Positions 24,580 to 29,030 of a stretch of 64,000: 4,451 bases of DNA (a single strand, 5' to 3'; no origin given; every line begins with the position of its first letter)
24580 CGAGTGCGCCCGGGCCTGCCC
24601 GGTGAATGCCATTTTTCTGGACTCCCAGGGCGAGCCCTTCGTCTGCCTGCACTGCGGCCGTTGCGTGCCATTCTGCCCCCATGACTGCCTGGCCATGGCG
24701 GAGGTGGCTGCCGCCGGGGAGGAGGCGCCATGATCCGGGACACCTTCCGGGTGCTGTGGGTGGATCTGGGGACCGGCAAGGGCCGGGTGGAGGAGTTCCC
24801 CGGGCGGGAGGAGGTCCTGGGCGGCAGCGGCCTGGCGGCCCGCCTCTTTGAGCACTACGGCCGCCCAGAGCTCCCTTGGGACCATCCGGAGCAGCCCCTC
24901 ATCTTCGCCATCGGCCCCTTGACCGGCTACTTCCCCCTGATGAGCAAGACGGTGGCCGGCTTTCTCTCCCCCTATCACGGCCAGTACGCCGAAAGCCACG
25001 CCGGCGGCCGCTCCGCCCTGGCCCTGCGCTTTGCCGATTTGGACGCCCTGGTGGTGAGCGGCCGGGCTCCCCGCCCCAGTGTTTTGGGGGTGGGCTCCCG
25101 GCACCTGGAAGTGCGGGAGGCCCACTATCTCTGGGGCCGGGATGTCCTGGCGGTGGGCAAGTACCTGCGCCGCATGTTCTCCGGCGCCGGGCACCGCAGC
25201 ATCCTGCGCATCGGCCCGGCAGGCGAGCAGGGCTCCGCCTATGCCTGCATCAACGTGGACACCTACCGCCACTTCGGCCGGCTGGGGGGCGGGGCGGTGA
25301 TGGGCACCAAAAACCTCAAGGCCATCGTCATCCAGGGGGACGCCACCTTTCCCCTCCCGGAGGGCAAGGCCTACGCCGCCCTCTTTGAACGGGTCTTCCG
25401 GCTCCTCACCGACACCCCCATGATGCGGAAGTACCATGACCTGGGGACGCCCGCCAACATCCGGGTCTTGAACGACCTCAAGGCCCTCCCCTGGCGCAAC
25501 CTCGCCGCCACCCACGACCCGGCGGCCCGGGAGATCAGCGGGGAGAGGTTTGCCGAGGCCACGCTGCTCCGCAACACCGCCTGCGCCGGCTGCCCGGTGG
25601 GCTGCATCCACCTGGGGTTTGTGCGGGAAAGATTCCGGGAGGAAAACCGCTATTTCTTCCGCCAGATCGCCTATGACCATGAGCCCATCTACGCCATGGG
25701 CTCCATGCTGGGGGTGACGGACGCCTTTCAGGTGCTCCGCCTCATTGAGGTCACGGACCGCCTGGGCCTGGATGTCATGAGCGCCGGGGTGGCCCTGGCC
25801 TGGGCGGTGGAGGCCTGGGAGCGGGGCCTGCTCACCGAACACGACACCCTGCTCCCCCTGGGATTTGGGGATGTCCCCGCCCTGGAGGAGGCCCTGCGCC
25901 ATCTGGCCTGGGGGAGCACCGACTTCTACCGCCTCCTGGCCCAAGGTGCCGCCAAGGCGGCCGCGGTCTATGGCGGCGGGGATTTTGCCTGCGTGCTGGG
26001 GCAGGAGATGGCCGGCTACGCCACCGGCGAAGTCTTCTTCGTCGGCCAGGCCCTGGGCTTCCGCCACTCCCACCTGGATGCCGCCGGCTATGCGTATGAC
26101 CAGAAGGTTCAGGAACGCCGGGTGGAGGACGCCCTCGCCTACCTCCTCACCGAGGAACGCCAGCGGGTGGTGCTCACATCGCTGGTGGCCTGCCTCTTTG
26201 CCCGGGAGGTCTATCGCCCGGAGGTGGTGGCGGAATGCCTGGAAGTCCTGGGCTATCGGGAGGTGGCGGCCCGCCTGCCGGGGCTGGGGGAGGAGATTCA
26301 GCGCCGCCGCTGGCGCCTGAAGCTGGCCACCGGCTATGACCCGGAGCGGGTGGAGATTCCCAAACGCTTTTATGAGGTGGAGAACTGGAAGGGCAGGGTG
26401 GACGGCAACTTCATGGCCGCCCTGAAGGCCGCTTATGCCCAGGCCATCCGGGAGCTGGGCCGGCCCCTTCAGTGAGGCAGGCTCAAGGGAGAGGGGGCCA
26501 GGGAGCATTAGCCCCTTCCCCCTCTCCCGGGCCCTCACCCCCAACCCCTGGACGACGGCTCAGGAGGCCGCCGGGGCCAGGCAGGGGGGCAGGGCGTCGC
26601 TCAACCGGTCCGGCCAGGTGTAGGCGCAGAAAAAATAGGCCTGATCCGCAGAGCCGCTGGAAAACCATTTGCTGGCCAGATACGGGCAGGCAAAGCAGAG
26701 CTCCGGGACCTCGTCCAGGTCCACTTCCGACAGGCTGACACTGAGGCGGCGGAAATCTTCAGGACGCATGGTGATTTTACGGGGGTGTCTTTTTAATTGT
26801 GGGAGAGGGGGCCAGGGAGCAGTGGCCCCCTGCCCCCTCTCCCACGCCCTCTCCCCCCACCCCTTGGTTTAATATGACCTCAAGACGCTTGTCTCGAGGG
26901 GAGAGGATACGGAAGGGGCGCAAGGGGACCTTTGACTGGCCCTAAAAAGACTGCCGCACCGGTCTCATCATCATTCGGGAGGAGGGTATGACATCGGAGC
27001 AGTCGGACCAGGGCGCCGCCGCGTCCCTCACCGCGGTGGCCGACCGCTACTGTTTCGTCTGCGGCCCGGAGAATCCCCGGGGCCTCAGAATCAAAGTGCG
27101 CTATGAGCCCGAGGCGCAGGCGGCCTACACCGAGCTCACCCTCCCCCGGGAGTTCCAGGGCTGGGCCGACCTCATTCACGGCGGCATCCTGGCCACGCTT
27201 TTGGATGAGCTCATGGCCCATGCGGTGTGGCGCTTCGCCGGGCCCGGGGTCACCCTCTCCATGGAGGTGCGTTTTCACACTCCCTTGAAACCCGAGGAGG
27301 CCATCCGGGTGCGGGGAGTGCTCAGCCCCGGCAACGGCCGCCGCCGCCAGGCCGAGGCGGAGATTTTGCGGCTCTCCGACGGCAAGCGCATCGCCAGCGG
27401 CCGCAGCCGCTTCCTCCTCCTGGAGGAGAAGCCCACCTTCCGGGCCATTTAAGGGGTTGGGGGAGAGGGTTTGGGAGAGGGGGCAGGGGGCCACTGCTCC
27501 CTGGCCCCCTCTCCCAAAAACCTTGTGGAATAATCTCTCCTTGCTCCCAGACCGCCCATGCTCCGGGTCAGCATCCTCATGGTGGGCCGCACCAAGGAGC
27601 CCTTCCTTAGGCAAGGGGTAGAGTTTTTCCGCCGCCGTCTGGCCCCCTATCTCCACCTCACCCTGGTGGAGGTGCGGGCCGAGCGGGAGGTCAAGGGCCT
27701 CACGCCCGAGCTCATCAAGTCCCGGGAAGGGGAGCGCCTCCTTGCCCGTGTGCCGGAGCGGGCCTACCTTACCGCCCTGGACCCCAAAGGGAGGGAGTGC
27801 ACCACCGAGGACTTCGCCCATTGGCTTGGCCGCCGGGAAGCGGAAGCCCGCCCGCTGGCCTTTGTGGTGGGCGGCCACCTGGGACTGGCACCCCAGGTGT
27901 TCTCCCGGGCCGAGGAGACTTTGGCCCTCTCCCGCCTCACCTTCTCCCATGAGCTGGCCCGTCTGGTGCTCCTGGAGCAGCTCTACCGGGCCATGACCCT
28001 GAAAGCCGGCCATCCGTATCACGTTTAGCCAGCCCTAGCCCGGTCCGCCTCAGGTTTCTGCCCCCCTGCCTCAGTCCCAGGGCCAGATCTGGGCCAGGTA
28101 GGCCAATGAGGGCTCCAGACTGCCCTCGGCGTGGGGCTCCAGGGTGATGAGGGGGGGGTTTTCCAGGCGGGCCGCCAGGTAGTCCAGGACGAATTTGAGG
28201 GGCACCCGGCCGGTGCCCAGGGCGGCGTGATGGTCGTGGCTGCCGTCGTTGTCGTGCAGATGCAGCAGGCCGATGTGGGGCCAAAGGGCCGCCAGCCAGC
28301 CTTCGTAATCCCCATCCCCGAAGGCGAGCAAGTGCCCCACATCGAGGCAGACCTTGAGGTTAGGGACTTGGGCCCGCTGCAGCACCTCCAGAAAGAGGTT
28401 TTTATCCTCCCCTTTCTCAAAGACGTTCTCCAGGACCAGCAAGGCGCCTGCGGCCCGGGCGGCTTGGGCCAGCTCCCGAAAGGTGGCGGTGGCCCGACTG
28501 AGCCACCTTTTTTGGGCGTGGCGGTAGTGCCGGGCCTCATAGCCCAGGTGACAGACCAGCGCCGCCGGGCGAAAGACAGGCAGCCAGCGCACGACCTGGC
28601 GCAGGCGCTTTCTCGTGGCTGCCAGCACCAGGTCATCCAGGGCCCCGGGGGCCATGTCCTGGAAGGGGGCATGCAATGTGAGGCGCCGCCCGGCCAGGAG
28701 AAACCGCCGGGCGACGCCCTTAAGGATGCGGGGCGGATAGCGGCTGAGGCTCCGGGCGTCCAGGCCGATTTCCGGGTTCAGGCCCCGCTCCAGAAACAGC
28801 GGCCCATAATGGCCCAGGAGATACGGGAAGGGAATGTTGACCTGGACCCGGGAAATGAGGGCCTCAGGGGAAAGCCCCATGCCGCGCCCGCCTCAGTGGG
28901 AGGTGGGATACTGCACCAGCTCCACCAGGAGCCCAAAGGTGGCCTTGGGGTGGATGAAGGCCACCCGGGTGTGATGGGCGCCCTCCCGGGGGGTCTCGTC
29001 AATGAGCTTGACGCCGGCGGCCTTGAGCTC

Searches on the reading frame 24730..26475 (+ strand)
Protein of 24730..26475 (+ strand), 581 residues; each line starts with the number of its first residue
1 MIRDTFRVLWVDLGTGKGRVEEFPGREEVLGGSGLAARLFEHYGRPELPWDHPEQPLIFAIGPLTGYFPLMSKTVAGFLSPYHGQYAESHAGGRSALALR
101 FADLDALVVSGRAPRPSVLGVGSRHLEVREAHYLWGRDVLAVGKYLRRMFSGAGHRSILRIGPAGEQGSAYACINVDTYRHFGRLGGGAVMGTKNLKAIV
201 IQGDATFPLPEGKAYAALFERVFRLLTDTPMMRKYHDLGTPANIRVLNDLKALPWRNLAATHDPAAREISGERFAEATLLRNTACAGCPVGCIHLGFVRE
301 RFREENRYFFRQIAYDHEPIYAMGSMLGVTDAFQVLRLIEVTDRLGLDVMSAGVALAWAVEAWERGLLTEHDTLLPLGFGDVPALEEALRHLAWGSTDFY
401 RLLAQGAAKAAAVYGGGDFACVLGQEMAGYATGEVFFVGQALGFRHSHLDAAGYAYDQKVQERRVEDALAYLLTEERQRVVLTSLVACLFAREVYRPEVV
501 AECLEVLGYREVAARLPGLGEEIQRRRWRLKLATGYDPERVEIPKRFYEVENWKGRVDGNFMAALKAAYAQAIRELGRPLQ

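Call 57: search_protein_families(library=pfam, proteins=[window:24730-26475:+], max_evalue=0.0001)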
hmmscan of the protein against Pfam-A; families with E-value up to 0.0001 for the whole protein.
window:24730-26475:+ (581 aa): 2 families
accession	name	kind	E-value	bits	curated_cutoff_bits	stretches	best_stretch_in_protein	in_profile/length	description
PF02730.20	AFOR_N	-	3.1e-59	200.5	29.8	1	7-203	2-198/199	Aldehyde ferredoxin oxidoreductase, N-terminal domain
PF01314.23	AFOR_C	-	3.3e-50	171.8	27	1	221-566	5-361/385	Aldehyde ferredoxin oxidoreductase, domains 2 & 3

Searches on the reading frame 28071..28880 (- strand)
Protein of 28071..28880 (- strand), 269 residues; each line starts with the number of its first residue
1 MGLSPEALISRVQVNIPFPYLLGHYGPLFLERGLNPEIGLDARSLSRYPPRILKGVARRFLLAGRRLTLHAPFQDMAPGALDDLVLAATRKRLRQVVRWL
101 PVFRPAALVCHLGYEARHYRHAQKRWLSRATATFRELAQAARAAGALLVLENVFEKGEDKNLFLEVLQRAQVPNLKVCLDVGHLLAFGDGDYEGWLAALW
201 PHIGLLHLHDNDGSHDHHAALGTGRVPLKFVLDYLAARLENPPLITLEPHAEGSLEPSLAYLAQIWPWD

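Call 87: search_protein_families(library=pfam, proteins=[window:28071-28880:-], max_evalue=0.0001)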
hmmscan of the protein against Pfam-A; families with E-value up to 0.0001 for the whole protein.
window:28071-28880:- (269 aa): 1 family
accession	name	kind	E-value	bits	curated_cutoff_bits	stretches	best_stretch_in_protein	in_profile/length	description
PF01261.30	AP_endonuc_2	-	9.6e-20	71.8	31.1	1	63-261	40-245/249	Xylose isomerase-like TIM barrel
